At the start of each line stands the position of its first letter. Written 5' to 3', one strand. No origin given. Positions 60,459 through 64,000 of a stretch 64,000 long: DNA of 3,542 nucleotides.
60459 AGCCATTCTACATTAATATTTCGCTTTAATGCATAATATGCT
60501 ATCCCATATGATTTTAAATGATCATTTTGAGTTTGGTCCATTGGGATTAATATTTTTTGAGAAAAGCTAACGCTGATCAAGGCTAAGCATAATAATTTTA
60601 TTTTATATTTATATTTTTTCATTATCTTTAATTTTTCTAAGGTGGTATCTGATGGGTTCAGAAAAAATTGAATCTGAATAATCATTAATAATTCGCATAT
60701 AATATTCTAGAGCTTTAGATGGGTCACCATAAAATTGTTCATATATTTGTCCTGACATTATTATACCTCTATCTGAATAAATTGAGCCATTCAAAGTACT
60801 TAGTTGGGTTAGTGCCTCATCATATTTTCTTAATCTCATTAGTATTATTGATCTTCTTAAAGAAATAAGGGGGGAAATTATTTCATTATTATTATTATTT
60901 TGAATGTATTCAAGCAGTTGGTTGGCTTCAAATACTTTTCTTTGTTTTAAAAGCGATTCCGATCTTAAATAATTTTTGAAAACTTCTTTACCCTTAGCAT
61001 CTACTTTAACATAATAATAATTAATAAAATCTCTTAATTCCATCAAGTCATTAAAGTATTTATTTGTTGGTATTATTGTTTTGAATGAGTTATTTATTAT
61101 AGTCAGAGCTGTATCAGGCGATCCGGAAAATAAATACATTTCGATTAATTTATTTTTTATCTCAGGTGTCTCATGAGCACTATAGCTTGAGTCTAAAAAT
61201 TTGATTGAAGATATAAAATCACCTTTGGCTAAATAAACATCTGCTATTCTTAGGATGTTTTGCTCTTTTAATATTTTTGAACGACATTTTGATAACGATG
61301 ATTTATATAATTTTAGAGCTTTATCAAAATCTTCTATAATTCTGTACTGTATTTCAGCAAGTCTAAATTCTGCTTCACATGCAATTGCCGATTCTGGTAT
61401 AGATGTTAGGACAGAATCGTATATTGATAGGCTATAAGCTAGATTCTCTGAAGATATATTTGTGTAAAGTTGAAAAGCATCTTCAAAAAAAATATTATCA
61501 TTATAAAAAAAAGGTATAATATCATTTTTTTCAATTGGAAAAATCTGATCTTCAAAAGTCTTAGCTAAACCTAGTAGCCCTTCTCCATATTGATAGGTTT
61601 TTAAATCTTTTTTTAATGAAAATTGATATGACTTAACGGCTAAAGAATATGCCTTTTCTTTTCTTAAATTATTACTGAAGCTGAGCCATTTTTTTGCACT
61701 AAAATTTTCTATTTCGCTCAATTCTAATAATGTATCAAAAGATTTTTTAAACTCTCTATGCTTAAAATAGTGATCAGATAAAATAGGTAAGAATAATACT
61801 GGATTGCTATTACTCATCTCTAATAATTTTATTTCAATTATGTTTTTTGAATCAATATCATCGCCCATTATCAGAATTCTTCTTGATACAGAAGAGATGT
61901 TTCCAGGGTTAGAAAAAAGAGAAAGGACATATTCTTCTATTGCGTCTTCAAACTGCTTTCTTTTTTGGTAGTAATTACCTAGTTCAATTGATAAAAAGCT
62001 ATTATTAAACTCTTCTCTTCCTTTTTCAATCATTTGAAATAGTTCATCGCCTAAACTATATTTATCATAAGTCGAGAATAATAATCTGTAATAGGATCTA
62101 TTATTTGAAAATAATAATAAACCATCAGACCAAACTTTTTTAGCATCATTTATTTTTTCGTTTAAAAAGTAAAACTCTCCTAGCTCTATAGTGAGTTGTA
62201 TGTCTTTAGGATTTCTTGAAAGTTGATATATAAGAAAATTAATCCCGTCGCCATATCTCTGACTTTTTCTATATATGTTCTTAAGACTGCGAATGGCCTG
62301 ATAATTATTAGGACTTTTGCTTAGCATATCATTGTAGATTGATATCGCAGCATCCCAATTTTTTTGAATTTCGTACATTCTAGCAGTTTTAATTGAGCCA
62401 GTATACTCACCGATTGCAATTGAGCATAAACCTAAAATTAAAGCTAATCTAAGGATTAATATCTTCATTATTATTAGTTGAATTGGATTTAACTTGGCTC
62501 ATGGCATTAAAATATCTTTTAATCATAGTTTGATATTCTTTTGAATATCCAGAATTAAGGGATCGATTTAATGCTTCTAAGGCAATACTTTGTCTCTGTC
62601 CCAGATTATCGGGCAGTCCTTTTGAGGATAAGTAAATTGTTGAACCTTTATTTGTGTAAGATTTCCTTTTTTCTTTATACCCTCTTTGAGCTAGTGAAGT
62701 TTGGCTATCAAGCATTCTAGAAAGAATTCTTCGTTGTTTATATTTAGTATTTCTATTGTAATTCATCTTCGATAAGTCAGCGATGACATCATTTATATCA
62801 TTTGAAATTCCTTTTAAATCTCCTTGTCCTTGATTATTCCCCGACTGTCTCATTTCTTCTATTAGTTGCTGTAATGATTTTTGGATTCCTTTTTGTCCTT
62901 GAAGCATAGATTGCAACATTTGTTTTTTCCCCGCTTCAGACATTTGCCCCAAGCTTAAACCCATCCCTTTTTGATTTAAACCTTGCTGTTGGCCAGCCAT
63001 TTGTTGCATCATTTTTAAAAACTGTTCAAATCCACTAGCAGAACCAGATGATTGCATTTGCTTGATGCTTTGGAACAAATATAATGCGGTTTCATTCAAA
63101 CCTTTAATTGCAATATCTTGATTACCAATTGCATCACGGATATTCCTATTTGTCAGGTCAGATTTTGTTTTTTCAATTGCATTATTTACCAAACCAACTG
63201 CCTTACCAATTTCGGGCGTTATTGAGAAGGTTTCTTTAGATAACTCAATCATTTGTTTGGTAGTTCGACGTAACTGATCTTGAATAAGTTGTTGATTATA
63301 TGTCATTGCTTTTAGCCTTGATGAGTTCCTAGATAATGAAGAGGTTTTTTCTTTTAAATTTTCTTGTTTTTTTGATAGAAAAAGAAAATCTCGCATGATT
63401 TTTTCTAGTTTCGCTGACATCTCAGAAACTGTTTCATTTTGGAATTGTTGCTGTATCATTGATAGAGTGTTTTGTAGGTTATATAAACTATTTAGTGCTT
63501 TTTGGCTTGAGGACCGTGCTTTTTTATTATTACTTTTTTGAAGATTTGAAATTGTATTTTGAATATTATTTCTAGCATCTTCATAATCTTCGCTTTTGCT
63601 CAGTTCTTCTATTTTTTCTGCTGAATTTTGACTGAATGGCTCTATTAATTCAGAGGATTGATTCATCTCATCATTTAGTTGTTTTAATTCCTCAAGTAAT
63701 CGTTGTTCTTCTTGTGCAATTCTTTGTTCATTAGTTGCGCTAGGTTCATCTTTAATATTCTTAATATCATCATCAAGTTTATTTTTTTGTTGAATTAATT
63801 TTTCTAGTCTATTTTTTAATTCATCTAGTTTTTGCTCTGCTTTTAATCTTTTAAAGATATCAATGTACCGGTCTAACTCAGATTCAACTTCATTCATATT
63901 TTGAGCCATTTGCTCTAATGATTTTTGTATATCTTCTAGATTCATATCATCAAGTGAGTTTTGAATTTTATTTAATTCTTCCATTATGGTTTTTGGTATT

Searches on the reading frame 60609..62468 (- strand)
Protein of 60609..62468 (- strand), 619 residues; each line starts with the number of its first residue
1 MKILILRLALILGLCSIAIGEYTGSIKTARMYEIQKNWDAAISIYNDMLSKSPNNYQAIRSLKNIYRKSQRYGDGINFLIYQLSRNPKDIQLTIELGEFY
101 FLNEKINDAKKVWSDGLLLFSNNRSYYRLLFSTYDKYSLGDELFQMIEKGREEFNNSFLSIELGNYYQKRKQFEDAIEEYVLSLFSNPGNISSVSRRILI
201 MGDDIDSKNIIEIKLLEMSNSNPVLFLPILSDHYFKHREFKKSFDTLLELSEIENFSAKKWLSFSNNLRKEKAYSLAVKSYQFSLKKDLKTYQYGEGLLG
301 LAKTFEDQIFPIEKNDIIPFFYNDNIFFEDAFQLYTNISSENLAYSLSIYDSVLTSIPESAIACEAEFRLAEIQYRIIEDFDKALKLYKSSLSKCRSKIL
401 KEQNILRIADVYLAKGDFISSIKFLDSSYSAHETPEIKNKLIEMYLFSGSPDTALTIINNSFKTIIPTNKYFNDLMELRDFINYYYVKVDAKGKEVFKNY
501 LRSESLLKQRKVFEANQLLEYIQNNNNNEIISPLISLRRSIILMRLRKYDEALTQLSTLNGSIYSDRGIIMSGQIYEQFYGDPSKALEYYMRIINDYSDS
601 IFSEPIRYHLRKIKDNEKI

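Call 59: search_protein_families(library=pfam, proteins=[window:60609-62468:-], max_evalue=0.0001)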
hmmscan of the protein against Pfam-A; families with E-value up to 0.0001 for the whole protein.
window:60609-62468:- (619 aa): 10 families
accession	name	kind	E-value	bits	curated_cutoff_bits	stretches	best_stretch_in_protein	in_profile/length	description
PF07719.23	TPR_2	-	4.1e-12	45.7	27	0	162-189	6-33/34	Tetratricopeptide repeat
PF13428.12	TPR_14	-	1.7e-11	44.1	23.5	0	28-59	7-38/44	Tetratricopeptide repeat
PF14559.12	TPR_19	-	1.6e-10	41.5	25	0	35-78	4-47/68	Tetratricopeptide repeat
PF13424.12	TPR_12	-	2e-09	38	30.1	0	358-393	39-73/77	Tetratricopeptide repeat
PF13174.12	TPR_6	-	8.5e-09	35.9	26.3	0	573-600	7-33/33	Tetratricopeptide repeat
PF09976.15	TPR_21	-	1.2e-07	32.1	25.5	0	507-600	87-179/193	Tetratricopeptide repeat-like domain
PF00515.34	TPR_1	-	1.2e-07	31.7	27.8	0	163-180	7-24/34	Tetratricopeptide repeat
PF13176.12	TPR_7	-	5e-07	29.7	27.9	0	369-395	4-29/36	Tetratricopeptide repeat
PF25064.1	ARM_TT21_5th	-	4.9e-05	24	27.8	0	35-73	14-52/117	TT21 fifth ARM repeats domain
PF12895.13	ANAPC3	-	7.4e-05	23.4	27.2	0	35-109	2-75/82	Anaphase-promoting complex, cyclosome, subunit 3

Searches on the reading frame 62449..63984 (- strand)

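Call 59: search_protein_families(library=pfam, proteins=[window:62449-63984:-], max_evalue=0.0001)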
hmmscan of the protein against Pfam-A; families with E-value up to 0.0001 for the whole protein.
window:62449-63984:- (511 aa): 1 family
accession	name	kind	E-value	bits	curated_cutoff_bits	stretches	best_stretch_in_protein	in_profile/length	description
PF12205.13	GIT1_C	-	8.3e-05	23.3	25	0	366-440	10-80/110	G protein-coupled receptor kinase-interacting protein 1 C term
